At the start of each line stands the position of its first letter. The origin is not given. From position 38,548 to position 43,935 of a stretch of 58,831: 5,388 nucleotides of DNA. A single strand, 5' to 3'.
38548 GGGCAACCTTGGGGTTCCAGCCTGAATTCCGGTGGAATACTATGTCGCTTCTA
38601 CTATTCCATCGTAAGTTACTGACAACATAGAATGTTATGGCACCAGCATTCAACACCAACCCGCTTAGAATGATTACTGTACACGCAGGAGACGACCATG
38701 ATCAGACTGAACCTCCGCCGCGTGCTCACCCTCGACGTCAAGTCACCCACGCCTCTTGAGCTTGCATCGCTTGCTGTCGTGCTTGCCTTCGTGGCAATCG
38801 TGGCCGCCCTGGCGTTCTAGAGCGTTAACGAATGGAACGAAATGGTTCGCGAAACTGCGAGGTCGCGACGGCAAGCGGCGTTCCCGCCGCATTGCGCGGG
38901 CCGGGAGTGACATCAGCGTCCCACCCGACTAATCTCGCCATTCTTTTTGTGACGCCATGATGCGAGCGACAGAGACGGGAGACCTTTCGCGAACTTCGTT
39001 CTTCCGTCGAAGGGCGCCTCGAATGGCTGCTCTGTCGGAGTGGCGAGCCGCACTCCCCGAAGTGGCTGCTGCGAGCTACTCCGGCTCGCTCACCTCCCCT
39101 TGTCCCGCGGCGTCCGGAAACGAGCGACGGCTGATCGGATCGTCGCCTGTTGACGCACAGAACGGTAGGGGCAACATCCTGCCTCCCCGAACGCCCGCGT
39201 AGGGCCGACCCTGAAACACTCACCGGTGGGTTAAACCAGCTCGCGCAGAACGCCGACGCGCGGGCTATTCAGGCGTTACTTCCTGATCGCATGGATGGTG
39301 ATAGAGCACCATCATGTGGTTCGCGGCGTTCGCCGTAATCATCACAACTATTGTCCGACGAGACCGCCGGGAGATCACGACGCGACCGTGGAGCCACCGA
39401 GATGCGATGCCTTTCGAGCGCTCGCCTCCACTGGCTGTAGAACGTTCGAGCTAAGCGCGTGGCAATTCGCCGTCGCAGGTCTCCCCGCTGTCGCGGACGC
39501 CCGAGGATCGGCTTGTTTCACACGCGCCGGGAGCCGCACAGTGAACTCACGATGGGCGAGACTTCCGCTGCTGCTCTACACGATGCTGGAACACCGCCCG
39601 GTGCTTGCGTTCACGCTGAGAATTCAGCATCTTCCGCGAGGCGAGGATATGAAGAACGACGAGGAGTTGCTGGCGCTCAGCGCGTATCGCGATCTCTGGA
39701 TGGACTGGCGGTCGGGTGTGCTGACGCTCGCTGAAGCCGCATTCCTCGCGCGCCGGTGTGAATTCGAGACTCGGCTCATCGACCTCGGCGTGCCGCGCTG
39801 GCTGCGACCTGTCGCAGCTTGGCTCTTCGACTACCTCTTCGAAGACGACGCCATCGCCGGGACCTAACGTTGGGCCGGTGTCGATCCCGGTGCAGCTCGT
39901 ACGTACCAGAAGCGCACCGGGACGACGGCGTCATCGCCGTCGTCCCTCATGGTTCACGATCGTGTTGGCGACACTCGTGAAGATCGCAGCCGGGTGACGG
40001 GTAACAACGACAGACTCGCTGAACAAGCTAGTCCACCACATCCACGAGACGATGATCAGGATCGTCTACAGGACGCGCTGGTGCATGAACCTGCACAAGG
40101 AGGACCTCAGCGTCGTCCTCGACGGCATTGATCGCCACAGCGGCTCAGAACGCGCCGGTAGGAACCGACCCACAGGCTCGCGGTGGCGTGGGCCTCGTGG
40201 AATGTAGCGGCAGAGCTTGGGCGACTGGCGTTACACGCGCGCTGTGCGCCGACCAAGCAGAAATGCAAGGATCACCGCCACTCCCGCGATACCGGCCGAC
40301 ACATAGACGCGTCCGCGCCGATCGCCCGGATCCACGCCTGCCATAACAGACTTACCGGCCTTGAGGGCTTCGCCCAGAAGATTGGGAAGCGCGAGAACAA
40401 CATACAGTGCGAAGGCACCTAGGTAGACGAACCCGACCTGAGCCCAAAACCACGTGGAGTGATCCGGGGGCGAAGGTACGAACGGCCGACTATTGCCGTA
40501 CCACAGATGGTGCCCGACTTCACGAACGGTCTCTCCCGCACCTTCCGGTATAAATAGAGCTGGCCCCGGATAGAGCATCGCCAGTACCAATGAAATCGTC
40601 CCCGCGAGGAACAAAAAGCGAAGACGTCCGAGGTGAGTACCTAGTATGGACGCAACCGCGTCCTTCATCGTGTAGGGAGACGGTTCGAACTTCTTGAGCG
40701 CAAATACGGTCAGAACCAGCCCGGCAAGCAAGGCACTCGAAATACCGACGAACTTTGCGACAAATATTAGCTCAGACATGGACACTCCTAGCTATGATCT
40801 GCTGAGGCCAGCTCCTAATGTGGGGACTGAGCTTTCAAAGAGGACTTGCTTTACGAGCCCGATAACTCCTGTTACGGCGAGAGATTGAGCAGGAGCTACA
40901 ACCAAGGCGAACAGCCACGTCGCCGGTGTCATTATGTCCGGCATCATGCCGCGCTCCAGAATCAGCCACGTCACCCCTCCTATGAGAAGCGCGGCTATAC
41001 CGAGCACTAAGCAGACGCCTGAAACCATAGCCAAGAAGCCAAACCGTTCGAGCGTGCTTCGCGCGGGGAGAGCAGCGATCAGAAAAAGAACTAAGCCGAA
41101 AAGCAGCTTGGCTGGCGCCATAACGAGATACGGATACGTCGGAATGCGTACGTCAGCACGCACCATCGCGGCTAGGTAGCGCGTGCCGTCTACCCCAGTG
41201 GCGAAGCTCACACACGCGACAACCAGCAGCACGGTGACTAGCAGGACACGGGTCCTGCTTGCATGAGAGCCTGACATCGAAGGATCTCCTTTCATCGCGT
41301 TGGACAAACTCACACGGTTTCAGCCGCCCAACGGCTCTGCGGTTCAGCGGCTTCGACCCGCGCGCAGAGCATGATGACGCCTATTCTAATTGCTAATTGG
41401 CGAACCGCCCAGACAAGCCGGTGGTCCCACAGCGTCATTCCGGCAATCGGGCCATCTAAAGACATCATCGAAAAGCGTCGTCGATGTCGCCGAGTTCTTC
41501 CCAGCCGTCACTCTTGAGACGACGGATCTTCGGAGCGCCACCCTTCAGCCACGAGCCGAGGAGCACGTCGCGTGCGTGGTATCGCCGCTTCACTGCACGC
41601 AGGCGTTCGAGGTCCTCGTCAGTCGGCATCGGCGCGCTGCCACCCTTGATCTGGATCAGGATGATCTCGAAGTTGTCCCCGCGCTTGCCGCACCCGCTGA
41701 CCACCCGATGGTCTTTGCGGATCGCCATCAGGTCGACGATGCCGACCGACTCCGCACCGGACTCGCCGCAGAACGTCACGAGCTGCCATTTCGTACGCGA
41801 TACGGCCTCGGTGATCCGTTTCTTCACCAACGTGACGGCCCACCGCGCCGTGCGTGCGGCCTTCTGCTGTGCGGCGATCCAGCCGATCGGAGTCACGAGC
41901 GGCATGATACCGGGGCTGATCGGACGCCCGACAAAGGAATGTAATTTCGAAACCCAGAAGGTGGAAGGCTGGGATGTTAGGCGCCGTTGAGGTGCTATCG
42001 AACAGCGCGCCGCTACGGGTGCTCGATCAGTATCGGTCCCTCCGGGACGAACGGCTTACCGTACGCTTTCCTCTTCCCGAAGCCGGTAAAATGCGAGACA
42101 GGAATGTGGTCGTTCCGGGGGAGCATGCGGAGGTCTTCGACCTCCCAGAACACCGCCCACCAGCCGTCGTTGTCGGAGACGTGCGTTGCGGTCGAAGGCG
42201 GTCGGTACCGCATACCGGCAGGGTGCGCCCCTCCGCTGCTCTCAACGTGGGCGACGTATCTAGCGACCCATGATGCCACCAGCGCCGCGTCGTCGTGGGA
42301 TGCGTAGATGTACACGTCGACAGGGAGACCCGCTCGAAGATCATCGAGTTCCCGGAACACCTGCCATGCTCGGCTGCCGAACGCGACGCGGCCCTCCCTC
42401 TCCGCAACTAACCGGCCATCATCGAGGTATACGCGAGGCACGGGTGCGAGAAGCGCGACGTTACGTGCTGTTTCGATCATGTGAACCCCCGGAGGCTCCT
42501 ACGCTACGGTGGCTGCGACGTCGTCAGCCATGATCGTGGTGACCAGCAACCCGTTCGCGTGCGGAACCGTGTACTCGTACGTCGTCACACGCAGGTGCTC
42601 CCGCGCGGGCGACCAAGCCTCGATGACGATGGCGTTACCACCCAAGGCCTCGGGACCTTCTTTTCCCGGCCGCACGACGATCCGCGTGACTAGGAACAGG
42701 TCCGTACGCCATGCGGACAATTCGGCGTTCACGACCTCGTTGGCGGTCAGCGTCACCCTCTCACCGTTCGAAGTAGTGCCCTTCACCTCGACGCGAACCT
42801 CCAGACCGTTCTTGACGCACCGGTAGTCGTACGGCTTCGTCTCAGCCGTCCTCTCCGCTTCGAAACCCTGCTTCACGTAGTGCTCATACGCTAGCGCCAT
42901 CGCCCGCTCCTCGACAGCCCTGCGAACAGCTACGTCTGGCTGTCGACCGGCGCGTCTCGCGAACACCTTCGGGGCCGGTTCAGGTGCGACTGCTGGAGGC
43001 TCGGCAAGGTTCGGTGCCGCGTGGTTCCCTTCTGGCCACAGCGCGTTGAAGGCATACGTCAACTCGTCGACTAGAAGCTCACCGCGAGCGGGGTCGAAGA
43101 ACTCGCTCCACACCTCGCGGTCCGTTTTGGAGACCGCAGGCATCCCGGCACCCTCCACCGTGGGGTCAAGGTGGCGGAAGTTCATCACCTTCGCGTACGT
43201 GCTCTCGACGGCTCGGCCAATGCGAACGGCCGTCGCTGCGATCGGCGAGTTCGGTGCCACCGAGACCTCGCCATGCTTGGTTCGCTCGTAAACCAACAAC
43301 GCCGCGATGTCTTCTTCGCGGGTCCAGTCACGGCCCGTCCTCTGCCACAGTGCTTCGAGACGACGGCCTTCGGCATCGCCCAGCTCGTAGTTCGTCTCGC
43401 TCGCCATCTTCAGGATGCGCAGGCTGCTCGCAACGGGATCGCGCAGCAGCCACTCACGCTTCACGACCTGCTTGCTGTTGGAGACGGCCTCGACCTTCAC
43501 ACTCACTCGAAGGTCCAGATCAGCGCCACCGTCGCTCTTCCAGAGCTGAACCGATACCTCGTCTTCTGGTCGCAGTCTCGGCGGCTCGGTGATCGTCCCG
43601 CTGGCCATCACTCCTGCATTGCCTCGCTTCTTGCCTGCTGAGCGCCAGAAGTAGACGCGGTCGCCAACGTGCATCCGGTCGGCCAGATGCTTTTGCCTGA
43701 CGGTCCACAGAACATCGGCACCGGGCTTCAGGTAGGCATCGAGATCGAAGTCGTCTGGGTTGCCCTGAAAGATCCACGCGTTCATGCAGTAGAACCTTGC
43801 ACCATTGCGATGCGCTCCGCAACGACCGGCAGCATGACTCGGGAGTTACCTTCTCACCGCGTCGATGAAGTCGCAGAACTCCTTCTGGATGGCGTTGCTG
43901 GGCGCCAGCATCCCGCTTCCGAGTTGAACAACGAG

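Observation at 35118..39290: Candidate novel module: XRE-NDT-like-XRE fusion, ImmA protease and membrane protein, framed by one intact and one decayed tyrosine recombinase gene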

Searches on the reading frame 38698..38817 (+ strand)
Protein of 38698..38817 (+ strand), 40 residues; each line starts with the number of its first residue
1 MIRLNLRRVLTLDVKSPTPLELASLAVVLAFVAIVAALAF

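Call 57: search_protein_families(library=pfam, proteins=[window:38698-38817:+], max_evalue=0.05)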
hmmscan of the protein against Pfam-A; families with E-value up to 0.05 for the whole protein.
seq(40 aa): 0 families

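Call 67: search_protein_families(library=ncbifam, proteins=[window:38698-38817:+], max_evalue=0.01)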
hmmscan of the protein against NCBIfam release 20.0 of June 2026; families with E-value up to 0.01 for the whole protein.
seq(40 aa): 0 families

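Call 75: list_cluster_members(proteins=[window:38698-38817:+, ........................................, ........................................, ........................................])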
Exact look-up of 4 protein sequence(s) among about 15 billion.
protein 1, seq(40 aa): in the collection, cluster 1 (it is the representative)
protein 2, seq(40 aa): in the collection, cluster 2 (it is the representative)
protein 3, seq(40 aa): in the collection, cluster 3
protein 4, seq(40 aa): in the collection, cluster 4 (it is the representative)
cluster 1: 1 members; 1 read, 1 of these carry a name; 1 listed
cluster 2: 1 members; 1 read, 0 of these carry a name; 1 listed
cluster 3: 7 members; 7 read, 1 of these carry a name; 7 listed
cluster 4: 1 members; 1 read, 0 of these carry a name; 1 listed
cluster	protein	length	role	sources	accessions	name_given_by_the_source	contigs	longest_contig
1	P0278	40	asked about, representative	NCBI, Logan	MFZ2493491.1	MAG: hypothetical protein WA208_18590 [Thermoanaerobaculia bacterium]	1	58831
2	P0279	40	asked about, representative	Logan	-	-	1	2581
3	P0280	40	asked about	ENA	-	-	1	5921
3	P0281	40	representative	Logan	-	-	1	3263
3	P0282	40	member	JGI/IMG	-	hypothetical protein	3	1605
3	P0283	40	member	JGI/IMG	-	-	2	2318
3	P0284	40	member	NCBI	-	-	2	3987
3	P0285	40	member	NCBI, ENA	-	-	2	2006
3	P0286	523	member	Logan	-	-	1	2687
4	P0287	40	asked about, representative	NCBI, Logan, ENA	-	-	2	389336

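Call 77: find_homologous_proteins(query=A3, max_evalue=0.01)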
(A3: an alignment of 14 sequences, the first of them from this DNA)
Query A3 (14 sequences) (40 aa, profile of the alignment): 87 proteins with E <= 0.01 among 726 candidates.
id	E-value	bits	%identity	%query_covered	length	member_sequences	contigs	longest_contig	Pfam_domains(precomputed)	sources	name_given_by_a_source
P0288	9.5e-17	78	57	57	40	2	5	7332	-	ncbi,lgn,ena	-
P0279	1.0e-16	78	45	95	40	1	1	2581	-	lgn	-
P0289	1.1e-16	78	48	68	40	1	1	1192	-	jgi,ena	-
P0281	2.5e-16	77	45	95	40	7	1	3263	-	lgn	-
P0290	3.4e-16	76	47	95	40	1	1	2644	-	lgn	-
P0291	1.7e-15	74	47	95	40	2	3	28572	-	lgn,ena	-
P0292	1.7e-15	74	42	95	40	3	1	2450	-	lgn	-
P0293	4.9e-15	73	38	85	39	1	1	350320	-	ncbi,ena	-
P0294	1.2e-14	71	54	65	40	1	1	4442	-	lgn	-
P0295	2.9e-14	70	54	65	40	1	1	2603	-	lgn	-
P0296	4.4e-14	70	38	65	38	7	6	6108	-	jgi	jgi:hypothetical protein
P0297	6.6e-14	69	43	93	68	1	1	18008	-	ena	-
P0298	7.3e-14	69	54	88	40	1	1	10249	-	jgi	jgi:hypothetical protein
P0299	2.2e-13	67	51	98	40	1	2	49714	-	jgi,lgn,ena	jgi:hypothetical protein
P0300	3.4e-13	67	42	60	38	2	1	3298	-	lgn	-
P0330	1.4e-7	49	-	-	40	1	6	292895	-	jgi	jgi:hypothetical protein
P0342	3.2e-7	48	-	-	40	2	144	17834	-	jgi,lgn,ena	-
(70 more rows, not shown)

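Call 78: find_encoding_contigs(protein=P0330, flank=4000, max_places=3)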
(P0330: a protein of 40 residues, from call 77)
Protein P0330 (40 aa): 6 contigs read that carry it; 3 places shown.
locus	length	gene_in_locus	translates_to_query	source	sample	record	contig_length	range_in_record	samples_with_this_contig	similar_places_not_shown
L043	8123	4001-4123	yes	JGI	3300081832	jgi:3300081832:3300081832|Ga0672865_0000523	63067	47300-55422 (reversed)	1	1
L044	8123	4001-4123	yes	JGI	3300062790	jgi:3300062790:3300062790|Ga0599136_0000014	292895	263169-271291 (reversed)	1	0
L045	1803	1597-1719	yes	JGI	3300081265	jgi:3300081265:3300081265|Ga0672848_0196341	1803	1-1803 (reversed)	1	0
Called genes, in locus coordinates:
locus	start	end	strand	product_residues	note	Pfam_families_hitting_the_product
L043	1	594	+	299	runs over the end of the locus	PF08843:AbiEii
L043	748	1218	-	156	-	-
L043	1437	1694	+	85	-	-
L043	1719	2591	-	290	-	PF06114:Peptidase_M78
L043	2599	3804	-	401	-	PF01381:HTH_3, PF13443:HTH_26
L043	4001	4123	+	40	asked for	-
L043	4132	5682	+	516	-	PF18728:HEPN_AbiV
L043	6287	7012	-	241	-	-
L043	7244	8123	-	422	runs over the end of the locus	-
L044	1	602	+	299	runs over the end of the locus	PF08843:AbiEii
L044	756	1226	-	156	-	-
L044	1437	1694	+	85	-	-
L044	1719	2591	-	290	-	PF06114:Peptidase_M78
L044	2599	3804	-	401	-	PF01381:HTH_3, PF13443:HTH_26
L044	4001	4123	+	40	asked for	-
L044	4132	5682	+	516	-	PF18728:HEPN_AbiV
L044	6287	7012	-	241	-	-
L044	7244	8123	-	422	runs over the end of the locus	-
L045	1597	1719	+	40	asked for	-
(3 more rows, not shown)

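Call 79: find_encoding_contigs(protein=P0342, flank=4000, max_places=4)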
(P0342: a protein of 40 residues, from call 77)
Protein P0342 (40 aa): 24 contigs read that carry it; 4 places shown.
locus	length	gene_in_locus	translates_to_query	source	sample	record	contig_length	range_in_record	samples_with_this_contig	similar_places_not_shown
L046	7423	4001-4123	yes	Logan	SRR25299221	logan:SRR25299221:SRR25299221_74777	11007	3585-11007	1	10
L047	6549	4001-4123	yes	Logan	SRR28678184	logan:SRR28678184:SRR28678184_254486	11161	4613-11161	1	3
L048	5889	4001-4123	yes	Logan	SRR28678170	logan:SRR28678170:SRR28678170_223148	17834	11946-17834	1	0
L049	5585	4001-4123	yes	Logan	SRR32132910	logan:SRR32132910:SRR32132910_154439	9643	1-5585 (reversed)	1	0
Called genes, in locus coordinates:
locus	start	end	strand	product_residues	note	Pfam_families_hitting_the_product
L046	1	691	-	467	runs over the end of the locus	PF08843:AbiEii, PF13280:WYL (weak)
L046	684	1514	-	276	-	PF13338:AbiEi_4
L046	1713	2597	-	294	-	PF06114:Peptidase_M78 (weak)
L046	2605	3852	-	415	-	PF01381:HTH_3 (weak), PF13443:HTH_26 (faint)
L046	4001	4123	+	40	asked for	-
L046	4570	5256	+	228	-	PF02371:Transposase_20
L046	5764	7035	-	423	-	PF01548:DEDD_Tnp_IS110, PF02371:Transposase_20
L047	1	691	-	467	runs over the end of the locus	PF08843:AbiEii, PF13280:WYL (weak)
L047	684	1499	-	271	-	PF13338:AbiEi_4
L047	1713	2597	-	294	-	PF06114:Peptidase_M78 (weak)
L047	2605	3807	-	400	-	PF01381:HTH_3 (weak), PF13443:HTH_26 (faint)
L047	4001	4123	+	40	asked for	-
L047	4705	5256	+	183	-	PF02371:Transposase_20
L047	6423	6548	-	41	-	?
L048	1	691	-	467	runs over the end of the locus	PF08843:AbiEii, PF13280:WYL (weak)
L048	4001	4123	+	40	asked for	-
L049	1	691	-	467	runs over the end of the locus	PF08843:AbiEii, PF13280:WYL (weak)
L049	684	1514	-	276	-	PF13338:AbiEi_4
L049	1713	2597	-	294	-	PF06114:Peptidase_M78 (weak)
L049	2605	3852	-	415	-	PF01381:HTH_3 (weak), PF13443:HTH_26 (faint)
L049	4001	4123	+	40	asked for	-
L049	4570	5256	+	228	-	PF02371:Transposase_20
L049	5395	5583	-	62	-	?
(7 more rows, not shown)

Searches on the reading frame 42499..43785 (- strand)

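Call 10: search_protein_families(library=pfam, proteins=[window:42499-43785:-], max_evalue=0.01)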
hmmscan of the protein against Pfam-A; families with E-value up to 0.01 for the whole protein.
window:42499-43785:- (428 aa): 2 families
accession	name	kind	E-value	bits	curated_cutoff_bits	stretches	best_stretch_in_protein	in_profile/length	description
PF01878.24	EVE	-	9.8e-09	35.8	23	1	2-129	1-128/145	EVE domain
PF13020.12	NOV_C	-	5e-08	33.3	22.1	1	291-365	1-78/91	Protein NO VEIN, C-terminal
